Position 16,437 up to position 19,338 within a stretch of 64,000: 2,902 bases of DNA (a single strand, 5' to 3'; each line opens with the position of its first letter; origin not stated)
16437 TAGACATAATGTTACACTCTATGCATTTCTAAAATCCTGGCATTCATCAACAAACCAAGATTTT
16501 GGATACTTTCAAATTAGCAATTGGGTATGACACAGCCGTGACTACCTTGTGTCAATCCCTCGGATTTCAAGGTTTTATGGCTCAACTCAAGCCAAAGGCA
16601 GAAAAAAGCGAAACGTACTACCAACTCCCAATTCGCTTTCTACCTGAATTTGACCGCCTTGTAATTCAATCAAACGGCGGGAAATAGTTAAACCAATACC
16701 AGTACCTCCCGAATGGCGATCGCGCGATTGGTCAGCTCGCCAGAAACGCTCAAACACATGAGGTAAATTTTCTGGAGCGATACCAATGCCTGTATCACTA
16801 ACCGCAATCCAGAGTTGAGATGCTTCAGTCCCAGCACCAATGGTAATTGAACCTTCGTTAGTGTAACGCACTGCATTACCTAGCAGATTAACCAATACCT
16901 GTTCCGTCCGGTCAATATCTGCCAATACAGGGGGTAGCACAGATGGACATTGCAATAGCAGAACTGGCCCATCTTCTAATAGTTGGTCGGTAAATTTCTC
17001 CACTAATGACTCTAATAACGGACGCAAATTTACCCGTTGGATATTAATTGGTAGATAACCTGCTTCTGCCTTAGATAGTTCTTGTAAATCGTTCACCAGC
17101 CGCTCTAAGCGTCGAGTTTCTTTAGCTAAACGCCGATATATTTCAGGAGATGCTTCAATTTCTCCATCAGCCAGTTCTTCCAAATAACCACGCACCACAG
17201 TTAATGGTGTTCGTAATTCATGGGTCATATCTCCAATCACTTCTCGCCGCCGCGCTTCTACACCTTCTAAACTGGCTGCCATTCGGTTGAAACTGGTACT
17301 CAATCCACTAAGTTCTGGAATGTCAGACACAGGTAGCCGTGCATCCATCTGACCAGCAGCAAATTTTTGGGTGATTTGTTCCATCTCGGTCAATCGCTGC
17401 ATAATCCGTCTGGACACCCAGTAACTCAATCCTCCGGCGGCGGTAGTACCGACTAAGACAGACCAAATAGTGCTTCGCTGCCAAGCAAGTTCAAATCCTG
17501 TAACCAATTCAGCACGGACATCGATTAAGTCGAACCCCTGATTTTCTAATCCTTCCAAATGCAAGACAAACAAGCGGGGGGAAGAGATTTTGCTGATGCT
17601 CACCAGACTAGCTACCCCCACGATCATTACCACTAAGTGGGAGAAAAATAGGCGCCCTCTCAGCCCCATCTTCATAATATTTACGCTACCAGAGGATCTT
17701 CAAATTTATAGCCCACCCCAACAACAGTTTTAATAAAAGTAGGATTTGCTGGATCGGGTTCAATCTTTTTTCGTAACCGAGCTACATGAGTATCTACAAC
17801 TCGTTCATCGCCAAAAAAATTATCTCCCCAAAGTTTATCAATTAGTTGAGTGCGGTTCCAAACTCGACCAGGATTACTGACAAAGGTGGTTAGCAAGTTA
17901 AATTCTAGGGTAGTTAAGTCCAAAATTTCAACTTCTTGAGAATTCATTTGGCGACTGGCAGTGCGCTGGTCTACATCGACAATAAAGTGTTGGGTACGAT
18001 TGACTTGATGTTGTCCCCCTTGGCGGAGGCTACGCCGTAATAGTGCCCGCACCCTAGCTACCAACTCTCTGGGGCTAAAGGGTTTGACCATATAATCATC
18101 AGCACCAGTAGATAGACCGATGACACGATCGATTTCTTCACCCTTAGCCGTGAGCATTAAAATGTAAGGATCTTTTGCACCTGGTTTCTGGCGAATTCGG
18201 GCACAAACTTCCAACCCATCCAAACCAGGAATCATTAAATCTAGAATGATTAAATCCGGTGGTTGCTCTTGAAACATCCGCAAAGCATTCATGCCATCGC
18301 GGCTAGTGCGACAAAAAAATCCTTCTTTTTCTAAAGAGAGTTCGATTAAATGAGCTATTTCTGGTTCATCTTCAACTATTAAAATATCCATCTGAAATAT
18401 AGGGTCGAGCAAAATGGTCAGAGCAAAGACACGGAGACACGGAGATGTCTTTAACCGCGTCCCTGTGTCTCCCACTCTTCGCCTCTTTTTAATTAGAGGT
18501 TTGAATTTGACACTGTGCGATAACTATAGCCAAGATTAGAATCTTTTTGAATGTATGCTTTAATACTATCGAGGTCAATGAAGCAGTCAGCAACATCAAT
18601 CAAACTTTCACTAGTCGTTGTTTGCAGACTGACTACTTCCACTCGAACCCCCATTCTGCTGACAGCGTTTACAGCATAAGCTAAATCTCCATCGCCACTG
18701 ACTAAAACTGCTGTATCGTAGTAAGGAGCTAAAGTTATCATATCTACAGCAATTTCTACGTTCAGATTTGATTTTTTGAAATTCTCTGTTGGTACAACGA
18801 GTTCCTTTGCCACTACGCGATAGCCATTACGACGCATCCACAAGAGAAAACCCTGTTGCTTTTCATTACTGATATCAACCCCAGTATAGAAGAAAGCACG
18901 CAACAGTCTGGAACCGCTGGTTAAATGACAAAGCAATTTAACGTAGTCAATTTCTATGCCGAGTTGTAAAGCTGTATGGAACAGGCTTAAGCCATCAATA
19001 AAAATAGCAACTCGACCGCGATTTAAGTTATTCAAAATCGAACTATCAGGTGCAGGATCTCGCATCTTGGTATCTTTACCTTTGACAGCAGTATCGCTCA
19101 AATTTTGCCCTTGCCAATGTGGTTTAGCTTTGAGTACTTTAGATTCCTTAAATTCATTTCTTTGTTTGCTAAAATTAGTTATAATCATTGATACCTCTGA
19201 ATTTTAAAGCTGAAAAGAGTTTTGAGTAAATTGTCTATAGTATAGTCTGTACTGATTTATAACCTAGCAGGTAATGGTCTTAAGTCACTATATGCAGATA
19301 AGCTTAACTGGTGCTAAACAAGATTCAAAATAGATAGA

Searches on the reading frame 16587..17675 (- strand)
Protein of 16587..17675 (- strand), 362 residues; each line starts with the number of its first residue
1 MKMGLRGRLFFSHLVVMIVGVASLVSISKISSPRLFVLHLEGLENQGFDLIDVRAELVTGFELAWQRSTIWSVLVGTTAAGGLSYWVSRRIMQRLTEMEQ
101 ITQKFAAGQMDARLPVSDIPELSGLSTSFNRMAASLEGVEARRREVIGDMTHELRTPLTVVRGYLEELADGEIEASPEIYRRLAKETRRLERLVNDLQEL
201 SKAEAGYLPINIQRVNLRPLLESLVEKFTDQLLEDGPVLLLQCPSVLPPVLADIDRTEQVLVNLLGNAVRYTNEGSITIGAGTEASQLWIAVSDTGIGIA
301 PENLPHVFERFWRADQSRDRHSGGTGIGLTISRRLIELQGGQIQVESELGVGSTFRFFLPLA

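Call 7: search_protein_families(library=pfam, proteins=[window:16587-17675:-], max_evalue=0.01)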
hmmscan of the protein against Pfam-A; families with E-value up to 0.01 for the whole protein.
window:16587-17675:- (362 aa): 3 families
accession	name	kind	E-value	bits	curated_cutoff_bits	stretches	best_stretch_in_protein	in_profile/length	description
PF02518.31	HATPase_c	-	3.4e-30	105.2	26.4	1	253-361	2-109/111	Histidine kinase-, DNA gyrase B-, and HSP90-like ATPase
PF00512.31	HisKA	-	1.5e-16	60.6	26.9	1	143-206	2-66/66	His Kinase A (phospho-acceptor) domain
PF00672.30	HAMP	-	5.3e-12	46.3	25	1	86-137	1-52/53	HAMP domain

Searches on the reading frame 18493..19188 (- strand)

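Call 7: search_protein_families(library=pfam, proteins=[window:18493-19188:-], max_evalue=0.01)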
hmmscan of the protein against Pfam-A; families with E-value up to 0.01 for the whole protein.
window:18493-19188:- (231 aa): 2 families
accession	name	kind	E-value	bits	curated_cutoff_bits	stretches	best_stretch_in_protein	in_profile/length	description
PF01936.24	NYN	-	3e-30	106.1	24.2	1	59-207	1-145/145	NYN domain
PF13377.12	Peripla_BP_3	-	0.0028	18.2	26.5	1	105-183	24-101/167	Periplasmic binding protein-like domain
